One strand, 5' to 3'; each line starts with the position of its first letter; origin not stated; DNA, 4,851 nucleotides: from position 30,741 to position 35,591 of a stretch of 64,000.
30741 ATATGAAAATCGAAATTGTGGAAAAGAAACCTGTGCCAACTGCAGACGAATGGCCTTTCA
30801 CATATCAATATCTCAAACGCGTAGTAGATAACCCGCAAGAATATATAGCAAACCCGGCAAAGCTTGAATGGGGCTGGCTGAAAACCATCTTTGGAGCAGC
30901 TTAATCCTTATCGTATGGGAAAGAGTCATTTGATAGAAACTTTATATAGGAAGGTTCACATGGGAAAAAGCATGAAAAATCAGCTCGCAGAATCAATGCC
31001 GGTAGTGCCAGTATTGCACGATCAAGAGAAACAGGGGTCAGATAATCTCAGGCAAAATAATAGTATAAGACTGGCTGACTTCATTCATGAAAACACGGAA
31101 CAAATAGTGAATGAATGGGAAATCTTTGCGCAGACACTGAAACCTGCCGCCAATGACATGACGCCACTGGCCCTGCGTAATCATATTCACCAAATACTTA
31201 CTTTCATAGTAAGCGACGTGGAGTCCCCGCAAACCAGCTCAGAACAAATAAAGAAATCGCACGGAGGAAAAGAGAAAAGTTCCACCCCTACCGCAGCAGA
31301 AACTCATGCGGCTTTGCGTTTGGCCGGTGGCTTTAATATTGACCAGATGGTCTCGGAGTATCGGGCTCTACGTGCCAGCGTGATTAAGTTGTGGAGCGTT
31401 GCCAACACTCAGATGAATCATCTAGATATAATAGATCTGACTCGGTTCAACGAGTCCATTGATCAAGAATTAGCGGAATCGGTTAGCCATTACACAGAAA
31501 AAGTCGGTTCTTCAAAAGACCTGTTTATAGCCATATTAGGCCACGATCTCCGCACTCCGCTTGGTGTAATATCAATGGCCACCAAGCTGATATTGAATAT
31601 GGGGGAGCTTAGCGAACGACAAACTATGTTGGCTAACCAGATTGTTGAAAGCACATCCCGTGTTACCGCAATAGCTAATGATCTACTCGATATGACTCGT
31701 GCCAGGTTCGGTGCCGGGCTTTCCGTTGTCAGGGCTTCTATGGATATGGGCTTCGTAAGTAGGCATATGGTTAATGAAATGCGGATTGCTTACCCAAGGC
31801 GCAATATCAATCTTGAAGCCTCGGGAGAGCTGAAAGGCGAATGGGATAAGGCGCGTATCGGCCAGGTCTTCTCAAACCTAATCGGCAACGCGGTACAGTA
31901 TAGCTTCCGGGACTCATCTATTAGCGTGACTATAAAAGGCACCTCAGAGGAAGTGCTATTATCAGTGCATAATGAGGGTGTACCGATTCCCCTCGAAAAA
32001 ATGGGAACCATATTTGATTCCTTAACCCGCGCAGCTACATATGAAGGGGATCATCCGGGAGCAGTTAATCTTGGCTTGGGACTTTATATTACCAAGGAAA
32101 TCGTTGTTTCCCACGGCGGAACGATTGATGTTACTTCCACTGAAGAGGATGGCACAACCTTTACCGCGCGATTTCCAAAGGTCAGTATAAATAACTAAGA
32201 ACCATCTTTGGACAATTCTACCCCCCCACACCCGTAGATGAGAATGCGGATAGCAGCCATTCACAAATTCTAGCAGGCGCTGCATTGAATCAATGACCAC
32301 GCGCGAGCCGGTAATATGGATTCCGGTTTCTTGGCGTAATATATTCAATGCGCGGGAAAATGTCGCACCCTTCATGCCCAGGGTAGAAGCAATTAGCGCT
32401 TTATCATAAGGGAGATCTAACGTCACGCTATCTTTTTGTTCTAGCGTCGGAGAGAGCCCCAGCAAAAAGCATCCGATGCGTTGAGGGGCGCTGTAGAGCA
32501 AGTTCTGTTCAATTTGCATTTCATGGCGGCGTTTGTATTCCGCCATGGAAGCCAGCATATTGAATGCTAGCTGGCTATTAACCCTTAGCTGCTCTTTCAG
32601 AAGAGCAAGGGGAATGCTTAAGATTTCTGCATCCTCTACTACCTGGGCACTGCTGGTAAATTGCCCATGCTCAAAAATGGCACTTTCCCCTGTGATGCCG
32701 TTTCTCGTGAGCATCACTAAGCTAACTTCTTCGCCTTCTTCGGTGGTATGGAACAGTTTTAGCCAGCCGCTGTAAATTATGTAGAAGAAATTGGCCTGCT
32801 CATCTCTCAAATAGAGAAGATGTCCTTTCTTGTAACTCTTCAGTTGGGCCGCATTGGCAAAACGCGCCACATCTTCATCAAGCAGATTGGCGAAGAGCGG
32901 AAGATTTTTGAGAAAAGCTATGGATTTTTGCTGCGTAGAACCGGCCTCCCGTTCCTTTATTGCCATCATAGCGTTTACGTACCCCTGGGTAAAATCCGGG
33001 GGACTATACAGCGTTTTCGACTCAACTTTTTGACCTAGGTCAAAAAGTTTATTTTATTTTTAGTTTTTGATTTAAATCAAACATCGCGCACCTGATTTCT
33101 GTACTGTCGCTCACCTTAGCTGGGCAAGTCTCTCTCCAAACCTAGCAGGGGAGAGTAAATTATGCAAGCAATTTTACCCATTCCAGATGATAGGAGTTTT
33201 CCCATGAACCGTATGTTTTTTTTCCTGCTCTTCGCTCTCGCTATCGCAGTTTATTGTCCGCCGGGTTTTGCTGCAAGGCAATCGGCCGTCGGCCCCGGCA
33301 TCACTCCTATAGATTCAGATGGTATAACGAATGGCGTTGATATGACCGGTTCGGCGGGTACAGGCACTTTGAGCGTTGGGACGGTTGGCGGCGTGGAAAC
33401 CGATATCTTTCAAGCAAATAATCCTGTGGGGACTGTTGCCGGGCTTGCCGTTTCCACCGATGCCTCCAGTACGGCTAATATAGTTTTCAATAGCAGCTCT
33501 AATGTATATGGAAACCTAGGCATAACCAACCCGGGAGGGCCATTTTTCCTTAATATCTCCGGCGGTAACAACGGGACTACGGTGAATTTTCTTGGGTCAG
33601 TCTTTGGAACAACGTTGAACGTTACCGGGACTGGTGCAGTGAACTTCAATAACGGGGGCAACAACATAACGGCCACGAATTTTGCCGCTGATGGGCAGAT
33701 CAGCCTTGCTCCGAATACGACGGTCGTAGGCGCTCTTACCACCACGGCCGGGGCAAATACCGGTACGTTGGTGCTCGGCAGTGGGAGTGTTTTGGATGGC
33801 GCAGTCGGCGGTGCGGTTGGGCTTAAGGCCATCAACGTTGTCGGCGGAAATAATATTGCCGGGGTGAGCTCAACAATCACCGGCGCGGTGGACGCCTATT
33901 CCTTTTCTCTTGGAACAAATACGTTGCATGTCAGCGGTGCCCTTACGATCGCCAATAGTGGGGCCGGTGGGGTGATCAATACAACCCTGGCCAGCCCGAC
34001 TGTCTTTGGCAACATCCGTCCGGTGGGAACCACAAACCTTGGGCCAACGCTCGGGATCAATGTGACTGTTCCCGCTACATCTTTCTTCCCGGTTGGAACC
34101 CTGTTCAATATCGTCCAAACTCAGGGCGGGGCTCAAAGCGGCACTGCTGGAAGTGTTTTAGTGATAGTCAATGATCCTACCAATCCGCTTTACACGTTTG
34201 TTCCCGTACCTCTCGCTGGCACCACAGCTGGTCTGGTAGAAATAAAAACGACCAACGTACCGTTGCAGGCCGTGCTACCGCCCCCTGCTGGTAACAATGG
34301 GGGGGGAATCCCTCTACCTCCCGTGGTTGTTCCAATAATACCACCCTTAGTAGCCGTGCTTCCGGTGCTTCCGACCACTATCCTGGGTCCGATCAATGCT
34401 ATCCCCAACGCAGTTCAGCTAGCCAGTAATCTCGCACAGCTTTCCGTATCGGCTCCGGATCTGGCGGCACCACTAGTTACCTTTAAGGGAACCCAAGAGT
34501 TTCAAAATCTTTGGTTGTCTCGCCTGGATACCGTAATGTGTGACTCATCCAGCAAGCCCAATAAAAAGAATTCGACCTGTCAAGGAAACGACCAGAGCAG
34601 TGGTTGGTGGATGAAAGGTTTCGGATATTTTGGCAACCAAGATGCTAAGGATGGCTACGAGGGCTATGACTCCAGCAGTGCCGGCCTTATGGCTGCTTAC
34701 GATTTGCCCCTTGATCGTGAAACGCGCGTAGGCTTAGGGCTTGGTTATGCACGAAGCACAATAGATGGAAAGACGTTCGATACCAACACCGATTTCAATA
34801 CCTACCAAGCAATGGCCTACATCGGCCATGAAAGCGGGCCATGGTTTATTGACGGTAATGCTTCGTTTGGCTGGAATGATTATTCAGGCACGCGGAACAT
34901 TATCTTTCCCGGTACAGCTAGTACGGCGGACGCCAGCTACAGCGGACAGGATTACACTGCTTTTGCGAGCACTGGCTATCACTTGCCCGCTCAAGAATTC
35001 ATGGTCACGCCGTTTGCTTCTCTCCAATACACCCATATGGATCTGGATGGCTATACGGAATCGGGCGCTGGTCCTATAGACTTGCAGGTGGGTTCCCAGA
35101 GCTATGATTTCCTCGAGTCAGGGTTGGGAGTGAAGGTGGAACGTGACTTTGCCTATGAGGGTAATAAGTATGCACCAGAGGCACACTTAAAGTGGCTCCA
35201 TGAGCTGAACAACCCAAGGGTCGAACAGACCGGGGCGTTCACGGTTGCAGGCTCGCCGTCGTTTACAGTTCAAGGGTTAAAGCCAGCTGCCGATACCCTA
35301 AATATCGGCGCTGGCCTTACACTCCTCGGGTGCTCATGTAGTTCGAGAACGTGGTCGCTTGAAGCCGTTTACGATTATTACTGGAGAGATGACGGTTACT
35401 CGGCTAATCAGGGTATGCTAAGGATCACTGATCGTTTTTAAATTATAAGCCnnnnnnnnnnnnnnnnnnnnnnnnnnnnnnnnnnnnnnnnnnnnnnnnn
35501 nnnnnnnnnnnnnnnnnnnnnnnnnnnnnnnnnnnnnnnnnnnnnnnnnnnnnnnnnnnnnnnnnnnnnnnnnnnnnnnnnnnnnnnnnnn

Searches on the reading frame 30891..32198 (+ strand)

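Call 42: search_protein_families(library=pfam, proteins=[window:30891-32198:+], max_evalue=0.001)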
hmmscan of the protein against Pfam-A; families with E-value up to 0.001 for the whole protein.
window:30891-32198:+ (435 aa): 3 families
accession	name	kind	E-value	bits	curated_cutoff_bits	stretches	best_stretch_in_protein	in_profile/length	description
PF02518.31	HATPase_c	-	1.6e-22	80.4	26.4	1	319-430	2-109/111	Histidine kinase-, DNA gyrase B-, and HSP90-like ATPase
PF00512.31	HisKA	-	3.5e-13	49.8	26.9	1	209-272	2-64/66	His Kinase A (phospho-acceptor) domain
PF14361.12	RsbRD_N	-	2.7e-06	28.4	24.3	1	61-165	1-100/104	RsbT co-antagonist protein rsbRD N-terminal domain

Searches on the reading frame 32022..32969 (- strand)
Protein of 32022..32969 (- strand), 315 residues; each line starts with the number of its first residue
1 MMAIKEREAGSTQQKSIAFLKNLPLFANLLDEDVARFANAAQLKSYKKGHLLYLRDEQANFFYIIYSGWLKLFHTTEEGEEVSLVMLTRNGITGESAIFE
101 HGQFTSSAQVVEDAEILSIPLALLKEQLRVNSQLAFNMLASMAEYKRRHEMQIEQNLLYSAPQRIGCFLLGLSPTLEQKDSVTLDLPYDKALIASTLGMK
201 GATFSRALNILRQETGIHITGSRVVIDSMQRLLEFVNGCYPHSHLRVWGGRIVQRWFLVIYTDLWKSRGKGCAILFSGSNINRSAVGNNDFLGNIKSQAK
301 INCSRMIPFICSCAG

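Call 42: search_protein_families(library=pfam, proteins=[window:32022-32969:-], max_evalue=0.001)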
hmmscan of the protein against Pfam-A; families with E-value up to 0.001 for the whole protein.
window:32022-32969:- (315 aa): 2 families
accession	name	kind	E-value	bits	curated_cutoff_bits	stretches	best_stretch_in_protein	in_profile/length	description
PF00027.35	cNMP_binding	-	1.4e-17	63.8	27.5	1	44-128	2-86/89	Cyclic nucleotide-binding domain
PF13545.12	HTH_Crp_2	-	1.5e-08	34.9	27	1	163-234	1-69/70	Crp-like helix-turn-helix domain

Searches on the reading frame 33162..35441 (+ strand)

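Call 42: search_protein_families(library=pfam, proteins=[window:33162-35441:+], max_evalue=0.001)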
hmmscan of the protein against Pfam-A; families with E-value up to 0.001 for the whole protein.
window:33162-35441:+ (759 aa): 1 family
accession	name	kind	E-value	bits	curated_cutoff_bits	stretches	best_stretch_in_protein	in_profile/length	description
PF03797.25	Autotransporter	-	2.5e-63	214.6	26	1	482-721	1-242/255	Autotransporter beta-domain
